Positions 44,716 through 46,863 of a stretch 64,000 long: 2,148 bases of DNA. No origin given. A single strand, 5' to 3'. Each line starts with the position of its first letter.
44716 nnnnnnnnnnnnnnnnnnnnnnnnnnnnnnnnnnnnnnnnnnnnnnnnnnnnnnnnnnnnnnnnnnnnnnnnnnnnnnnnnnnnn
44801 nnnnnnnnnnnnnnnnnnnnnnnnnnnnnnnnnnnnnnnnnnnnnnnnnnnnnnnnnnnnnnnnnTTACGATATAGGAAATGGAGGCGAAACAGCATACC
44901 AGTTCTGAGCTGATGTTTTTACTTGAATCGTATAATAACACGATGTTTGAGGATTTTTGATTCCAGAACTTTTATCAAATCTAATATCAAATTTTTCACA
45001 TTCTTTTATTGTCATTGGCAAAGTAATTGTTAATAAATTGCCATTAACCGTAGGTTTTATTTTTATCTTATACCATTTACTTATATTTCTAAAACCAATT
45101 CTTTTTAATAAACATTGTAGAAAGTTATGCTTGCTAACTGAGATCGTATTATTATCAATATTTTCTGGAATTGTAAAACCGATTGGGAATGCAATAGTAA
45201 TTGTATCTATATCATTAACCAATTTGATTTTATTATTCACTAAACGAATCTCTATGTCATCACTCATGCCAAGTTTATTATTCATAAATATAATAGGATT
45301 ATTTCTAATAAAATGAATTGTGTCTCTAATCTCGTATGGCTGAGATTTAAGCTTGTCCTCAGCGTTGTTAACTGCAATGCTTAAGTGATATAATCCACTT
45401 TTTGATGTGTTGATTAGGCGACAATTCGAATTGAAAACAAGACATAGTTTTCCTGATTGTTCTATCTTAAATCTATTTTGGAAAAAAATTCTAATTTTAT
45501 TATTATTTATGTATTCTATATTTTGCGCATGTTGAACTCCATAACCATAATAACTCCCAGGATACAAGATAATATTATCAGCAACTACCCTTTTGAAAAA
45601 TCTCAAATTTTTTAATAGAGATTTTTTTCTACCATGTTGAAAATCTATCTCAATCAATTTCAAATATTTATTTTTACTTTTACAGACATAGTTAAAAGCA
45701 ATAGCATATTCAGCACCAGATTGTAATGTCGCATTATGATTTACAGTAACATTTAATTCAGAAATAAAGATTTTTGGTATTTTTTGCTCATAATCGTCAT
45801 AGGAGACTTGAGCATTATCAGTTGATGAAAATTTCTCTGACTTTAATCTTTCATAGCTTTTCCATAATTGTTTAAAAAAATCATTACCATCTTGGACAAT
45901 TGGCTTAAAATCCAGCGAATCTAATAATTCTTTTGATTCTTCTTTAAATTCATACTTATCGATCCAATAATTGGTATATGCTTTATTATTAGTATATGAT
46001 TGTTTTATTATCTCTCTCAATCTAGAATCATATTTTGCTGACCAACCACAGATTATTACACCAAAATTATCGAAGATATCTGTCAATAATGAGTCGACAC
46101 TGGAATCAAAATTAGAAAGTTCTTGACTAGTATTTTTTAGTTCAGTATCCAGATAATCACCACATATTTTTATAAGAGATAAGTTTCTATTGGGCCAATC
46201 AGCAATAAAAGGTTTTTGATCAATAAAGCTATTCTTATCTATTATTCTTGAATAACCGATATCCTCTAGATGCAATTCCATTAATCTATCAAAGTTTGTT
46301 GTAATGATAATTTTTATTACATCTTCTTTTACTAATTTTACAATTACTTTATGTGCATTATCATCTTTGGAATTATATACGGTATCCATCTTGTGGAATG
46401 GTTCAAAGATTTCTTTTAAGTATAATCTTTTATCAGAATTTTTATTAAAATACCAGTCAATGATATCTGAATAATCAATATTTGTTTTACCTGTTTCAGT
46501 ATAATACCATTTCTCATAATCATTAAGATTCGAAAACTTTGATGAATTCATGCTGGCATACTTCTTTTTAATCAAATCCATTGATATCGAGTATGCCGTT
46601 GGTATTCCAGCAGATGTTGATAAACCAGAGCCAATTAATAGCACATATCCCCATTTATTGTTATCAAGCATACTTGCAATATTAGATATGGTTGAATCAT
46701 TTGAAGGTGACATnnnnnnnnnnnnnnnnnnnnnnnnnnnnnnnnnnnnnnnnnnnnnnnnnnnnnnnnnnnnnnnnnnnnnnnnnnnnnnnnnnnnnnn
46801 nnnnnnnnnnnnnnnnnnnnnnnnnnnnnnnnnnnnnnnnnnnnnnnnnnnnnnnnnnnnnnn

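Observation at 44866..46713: Solitary AT-rich SIR2-like protein with an unrecognisable C-terminal domain: candidate standalone NAD-depleting defence gene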

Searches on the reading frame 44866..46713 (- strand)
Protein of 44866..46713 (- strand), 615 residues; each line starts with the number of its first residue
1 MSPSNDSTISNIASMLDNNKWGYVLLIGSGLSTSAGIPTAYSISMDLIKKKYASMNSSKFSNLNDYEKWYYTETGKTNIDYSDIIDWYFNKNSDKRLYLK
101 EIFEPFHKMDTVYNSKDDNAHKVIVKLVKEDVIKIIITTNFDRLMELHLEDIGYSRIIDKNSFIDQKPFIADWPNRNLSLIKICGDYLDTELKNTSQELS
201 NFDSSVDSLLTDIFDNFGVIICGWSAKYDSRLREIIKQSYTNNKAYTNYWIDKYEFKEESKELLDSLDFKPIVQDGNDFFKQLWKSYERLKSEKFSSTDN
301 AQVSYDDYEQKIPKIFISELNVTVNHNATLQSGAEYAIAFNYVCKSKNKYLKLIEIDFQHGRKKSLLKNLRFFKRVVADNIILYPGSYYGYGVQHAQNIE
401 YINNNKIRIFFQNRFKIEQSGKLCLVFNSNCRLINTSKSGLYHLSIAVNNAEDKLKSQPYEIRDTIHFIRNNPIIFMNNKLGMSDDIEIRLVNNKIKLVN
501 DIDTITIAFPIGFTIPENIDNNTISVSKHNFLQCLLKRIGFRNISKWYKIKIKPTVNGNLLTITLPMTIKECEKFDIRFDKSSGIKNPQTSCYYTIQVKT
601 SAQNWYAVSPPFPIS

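Call 3: search_protein_families(library=pfam, proteins=[window:44866-46713:-], max_evalue=1)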
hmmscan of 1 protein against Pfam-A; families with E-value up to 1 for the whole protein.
window:44866-46713:- (615 aa): 2 families
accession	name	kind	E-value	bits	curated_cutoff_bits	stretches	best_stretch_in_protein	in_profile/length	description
PF13289.12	SIR2_2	-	1.2e-08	35.6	24.5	1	135-271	2-140/141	SIR2-like domain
PF02146.23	SIR2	-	0.39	11.1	24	0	101-145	46-90/180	Sir2 family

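Call 4: search_protein_families(library=padloc, proteins=[window:44866-46713:-], max_evalue=1)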
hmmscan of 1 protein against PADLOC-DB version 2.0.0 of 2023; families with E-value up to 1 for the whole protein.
window:44866-46713:- (615 aa): 11 families
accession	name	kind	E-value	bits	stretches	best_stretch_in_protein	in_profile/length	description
PDLC05061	PDC-S65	-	1.2e-71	240.7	1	6-305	16-308/592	-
PDLC05060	PDC-S65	-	1.1e-40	137.9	1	92-294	9-205/503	-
PDLC02419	Aga_SIR2-PNTD1-PNTD2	-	2e-26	90.9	1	24-253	9-241/558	Class I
PDLC02401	Aga_SIR2-PNTD1-PNTD2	-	1.1e-18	65.3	1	78-252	47-213/524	Class I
PDLC02384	pAgo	-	1e-17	61.7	1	13-265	12-266/1030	-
PDLC02420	Aga_SIR2-PNTD1-PNTD2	-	5.7e-15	52.6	1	24-255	22-253/1010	Class I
PDLC02402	Aga_SIR2-PNTD1-PNTD2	-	4.4e-12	42.9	1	12-260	5-255/876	Class I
PDLC04082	SIR2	-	1.2e-07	28.9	1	22-154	17-149/345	-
PDLC04091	SIR2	-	8.3e-05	20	1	21-154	16-149/345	-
PDLC04087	SIR2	-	8.8e-05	19.5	2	122-154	120-153/343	-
PDLC04079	SIR2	-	0.02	11.5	1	136-160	188-211/430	-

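Call 5: search_protein_families(library=ncbifam, proteins=[window:44866-46713:-], max_evalue=1)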
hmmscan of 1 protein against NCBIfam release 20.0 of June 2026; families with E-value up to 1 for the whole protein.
window:44866-46713:- (615 aa): 5 families
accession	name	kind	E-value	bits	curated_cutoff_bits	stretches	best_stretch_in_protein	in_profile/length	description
NF040867.1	prot_deacyl_CobB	equivalog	7.8e-05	22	320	1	108-145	65-102/242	NAD-dependent protein deacetylase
NF001753.0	PRK00481.1-3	subfamily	0.00025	20.1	243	1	108-144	68-104/252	NAD-dependent protein deacylase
NF010736.0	PRK14138.1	equivalog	0.00038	19.8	395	1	109-145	66-102/244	NAD-dependent deacetylase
NF001752.0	PRK00481.1-1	equivalog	0.014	14.9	221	1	101-146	65-111/242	NAD-dependent protein deacylase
NF003738.0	PRK05333.1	equivalog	0.056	12.3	305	0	112-145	85-118/295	NAD-dependent protein deacetylase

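Call 13: find_homologous_proteins(query=window:44866-46713:-)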
Query window:44866-46713:- (615 aa): 551 proteins with E <= 0.001 among 8000 candidates; the best 120 are listed.
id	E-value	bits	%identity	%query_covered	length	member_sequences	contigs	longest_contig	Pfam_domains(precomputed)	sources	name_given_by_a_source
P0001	0.0e+0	1358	100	98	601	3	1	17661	PF13289.13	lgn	-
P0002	5.2e-187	642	62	75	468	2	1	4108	-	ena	-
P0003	2.8e-47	180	38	45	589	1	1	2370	PF13289.13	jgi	jgi:hypothetical protein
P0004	1.5e-46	178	39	44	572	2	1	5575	PF13289.13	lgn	-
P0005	6.8e-46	176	37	45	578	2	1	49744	PF13289.13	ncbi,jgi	jgi:hypothetical protein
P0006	1.2e-45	175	36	47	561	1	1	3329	PF13289.13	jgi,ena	-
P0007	5.9e-45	173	38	46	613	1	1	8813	PF13289.13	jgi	jgi:hypothetical protein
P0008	6.7e-45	172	37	44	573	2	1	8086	PF13289.13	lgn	-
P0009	9.4e-45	172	40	44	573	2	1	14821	PF13289.13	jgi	-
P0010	1.7e-44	171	38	45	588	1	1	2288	PF13289.13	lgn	-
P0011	3.5e-44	170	36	45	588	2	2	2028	PF13289.13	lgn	-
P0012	7.7e-44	169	37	45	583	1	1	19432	PF13289.13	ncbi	-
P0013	1.6e-43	168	36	45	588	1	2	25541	PF13289.13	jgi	jgi:hypothetical protein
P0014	2.1e-43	167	36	49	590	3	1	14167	PF13289.13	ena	-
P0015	3.2e-43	167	38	45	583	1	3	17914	PF13289.13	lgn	-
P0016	1.1e-42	165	39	40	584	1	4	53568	PF13289.13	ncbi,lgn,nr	ncbi:MAG: SIR2 family protein [Ignavibacteriales bacterium]|nr:SIR2 family protein [Ignavibacteriale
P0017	1.2e-42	165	38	42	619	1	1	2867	PF13289.13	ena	-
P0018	2.0e-42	164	37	45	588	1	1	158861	PF13289.13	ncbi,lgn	-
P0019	2.1e-42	164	37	44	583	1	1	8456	PF13289.13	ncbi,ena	-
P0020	3.1e-42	164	37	44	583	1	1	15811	PF13289.13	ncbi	ncbi:SIR2 family protein [candidate division KSB1 bacterium]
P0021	3.8e-42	163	37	47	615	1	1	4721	PF13289.13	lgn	-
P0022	4.4e-42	163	34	49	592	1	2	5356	PF13289.13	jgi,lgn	-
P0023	5.4e-42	163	35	46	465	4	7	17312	PF13289.13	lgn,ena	-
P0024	5.6e-42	163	35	46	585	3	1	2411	PF13289.13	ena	-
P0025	6.0e-42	163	38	46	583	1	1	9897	PF13289.13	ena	-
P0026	6.9e-42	162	33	49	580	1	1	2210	PF13289.13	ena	-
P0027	7.6e-42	162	36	47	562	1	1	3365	PF13289.13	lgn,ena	-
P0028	9.3e-42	162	34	44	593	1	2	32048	PF13289.13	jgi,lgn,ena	jgi:hypothetical protein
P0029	9.6e-42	162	35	45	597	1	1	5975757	PF13289.13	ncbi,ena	-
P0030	1.1e-41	162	38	45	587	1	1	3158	PF13289.13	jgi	jgi:SIR2-like domain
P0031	1.2e-41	162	39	43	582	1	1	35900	PF13289.13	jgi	jgi:hypothetical protein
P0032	1.3e-41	162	35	50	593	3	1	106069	PF13289.13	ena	-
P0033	1.4e-41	161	35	44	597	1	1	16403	PF13289.13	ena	-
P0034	1.4e-41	161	35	51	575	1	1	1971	PF13289.13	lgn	-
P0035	3.9e-41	160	35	44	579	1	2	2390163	PF13289.13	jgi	jgi:hypothetical protein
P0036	5.8e-41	159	38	39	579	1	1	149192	PF13289.13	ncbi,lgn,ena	-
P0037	5.8e-41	159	37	45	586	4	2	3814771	PF13289.13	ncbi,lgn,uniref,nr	ncbi:SIR2 family protein [Clostridium sp. LQ25]|uniref:SIR2 family protein n=1 Tax=Clostridium sp. L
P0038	6.0e-41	159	37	45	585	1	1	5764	PF13289.13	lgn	-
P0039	6.5e-41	159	34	49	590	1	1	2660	PF13289.13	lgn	-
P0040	6.6e-41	159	35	45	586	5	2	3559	PF13289.13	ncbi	-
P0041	9.0e-41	159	38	45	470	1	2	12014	PF13289.13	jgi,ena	-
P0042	1.0e-40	159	32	52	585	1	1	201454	PF13289.13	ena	-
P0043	1.4e-40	158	36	45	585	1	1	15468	PF13289.13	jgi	jgi:hypothetical protein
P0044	1.4e-40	158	37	45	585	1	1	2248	PF13289.13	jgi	jgi:hypothetical protein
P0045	2.0e-40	158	35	48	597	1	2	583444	PF13289.13,PF12710.14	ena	-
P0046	2.0e-40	158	35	46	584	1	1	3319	PF13289.13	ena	-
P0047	2.2e-40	157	36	46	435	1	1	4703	PF13289.13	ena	-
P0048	2.4e-40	157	34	46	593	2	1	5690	PF13289.13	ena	-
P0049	2.9e-40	157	36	49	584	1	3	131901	PF13289.13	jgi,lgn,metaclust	metaclust:\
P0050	2.9e-40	157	36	45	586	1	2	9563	PF13289.13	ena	-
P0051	3.0e-40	157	35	45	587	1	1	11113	PF13289.13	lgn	-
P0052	3.3e-40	157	31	49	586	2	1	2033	PF13289.13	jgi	-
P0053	3.5e-40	157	36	45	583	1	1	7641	PF13289.13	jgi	jgi:hypothetical protein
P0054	3.6e-40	157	35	46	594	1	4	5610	PF13289.13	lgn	-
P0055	3.9e-40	157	36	45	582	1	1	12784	PF13289.13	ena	-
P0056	4.5e-40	156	36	45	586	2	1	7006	PF13289.13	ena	-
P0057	4.8e-40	156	33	47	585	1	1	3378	PF13289.13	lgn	-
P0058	4.8e-40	156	36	46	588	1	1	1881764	PF13289.13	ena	-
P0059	6.3e-40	156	32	49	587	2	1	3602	PF13289.13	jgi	jgi:hypothetical protein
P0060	9.9e-40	155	33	46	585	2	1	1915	PF13289.13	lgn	-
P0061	1.0e-39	155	33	49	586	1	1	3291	PF13289.13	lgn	-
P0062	1.1e-39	155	34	49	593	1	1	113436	PF13289.13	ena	-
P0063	1.4e-39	155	34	47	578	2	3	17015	PF13289.13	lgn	-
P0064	1.4e-39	155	32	54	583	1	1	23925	PF13289.13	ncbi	-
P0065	1.5e-39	155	36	48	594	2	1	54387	PF13289.13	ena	-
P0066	1.5e-39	155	33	47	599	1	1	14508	PF13289.13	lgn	-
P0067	1.6e-39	155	35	49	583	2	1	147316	PF13289.13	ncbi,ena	-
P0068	1.6e-39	155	37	47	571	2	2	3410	PF13289.13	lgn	-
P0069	1.6e-39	155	34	46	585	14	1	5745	PF13289.13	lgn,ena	-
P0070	1.6e-39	155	36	48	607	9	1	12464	PF13289.13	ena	-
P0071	1.7e-39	154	35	44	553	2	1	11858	PF13289.13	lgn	-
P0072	1.7e-39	154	36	45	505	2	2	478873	PF13289.13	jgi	jgi:SIR2-like domain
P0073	1.9e-39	154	32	48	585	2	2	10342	PF13289.13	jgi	jgi:hypothetical protein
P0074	2.1e-39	154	35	48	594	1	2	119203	PF13289.13,PF12710.14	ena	-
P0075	2.2e-39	154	35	45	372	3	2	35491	PF13289.13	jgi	-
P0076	2.5e-39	154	32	47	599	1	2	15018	PF13289.13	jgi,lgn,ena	-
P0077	2.5e-39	154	34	48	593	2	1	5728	PF13289.13,PF12710.14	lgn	-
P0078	2.6e-39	154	33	44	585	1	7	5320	PF13289.13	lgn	-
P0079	2.7e-39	154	32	54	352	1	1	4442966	PF13289.13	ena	-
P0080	2.9e-39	154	35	46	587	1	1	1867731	PF13289.13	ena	-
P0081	2.9e-39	154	33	54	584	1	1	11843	PF13289.13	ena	-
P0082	3.1e-39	154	33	50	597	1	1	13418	PF13289.13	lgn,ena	-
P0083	3.8e-39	153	33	46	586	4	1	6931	PF13289.13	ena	-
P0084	3.9e-39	153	34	47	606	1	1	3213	PF13289.13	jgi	jgi:hypothetical protein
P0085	4.9e-39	153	35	44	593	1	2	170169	PF13289.13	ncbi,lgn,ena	-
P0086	5.2e-39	153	36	45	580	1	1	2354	PF13289.13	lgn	-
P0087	6.1e-39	153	35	47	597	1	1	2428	PF13289.13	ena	-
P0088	6.3e-39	153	33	48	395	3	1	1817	PF13289.13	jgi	-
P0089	6.3e-39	153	33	49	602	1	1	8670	PF13289.13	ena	-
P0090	6.9e-39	153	36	45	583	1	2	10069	PF13289.13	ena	-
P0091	7.9e-39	152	34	48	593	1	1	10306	PF13289.13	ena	-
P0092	7.9e-39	152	34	49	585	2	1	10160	PF13289.13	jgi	-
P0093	9.0e-39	152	33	49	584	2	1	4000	PF13289.13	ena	-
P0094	9.3e-39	152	32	54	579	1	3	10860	PF13289.13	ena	-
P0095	9.5e-39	152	31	54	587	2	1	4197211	PF13289.13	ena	-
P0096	1.0e-38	152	35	47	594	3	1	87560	PF13289.13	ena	-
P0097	1.1e-38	152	32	54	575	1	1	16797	PF13289.13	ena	-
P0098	1.2e-38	152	32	54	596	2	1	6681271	PF13289.13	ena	-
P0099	1.3e-38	152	33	48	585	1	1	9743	PF13289.13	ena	-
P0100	1.3e-38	152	34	45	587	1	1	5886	PF13289.13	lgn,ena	-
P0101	1.3e-38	152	33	49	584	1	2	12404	PF13289.13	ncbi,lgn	-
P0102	1.5e-38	151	33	49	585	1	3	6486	PF13289.13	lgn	-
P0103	1.6e-38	151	34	45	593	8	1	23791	PF13289.13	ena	-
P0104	1.7e-38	151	33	54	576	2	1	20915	PF13289.13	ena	-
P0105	1.9e-38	151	33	49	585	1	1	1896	PF13289.13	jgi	jgi:hypothetical protein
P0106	1.9e-38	151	34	48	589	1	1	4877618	PF13289.13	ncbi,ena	-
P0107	1.9e-38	151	34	45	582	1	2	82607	PF13289.13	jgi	jgi:hypothetical protein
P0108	1.9e-38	151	33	47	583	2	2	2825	PF13289.13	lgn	-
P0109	2.0e-38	151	33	49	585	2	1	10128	PF13289.13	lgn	-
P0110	2.0e-38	151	31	49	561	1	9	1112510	PF13289.13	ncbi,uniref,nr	ncbi:SIR2 family protein [Halorubrum ezzemoulense]|uniref:SIR2 family protein n=1 Tax=Halorubrum ezz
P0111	2.1e-38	151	31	54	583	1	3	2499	PF13289.13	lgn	-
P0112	2.2e-38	151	35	42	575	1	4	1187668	PF13289.13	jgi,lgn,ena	-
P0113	2.4e-38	151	33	49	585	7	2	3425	PF13289.13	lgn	-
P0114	2.7e-38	151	33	45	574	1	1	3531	PF13289.13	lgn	-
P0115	3.0e-38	150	34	48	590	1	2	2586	PF13289.13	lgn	-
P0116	3.0e-38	150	36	44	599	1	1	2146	PF13289.13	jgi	-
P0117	3.2e-38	150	34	45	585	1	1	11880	PF13289.13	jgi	jgi:hypothetical protein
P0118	3.6e-38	150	32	47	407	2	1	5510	PF13289.13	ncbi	-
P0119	3.7e-38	150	33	49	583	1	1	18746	PF13289.13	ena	-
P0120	3.8e-38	150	37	44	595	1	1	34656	PF13289.13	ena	-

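Call 19: find_encoding_contigs(protein=P0001, flank=10000)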
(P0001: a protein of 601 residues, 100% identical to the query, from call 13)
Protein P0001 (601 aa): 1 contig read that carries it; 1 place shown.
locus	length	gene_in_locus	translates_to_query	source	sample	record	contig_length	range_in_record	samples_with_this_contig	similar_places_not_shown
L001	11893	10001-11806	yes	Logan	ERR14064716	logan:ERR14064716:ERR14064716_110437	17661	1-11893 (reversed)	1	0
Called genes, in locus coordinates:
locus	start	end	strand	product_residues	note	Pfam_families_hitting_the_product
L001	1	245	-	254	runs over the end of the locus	PF02361:CbiQ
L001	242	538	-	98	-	PF13190:PDGLE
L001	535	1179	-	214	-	PF01891:CbiM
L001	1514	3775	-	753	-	-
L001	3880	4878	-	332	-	PF13302:Acetyltransf_3 (faint), PF00583:Acetyltransf_1 (weak), PF13673:Acetyltransf_10 (weak), PF13508:Acetyltransf_7 (weak)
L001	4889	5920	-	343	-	PF00583:Acetyltransf_1 (faint), PF13508:Acetyltransf_7 (faint), PF13673:Acetyltransf_10 (faint)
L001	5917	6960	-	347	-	PF00583:Acetyltransf_1 (faint), PF13673:Acetyltransf_10 (faint), PF13508:Acetyltransf_7 (faint)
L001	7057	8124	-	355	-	PF13302:Acetyltransf_3 (faint), PF00583:Acetyltransf_1, PF13527:Acetyltransf_9 (faint), PF13673:Acetyltransf_10 (weak), PF13508:Acetyltransf_7 (weak), PF14542:Acetyltransf_CG (weak)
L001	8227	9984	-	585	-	PF03485:Arg_tRNA_synt_N, PF00750:tRNA-synt_1d, PF09334:tRNA-synt_1g (faint), PF01921:tRNA-synt_1f (faint), PF05746:DALR_1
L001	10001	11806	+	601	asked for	PF13289:SIR2_2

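Call 20: find_encoding_contigs(protein=P0002, flank=10000)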
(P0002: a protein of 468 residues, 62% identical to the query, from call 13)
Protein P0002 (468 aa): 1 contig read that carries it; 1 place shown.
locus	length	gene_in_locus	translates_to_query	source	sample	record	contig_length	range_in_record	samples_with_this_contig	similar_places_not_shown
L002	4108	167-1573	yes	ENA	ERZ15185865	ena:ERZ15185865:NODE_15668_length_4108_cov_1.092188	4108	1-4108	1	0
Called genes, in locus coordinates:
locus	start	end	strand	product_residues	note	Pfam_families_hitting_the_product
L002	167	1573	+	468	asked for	-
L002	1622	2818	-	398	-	-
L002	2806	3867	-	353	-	-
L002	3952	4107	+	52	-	?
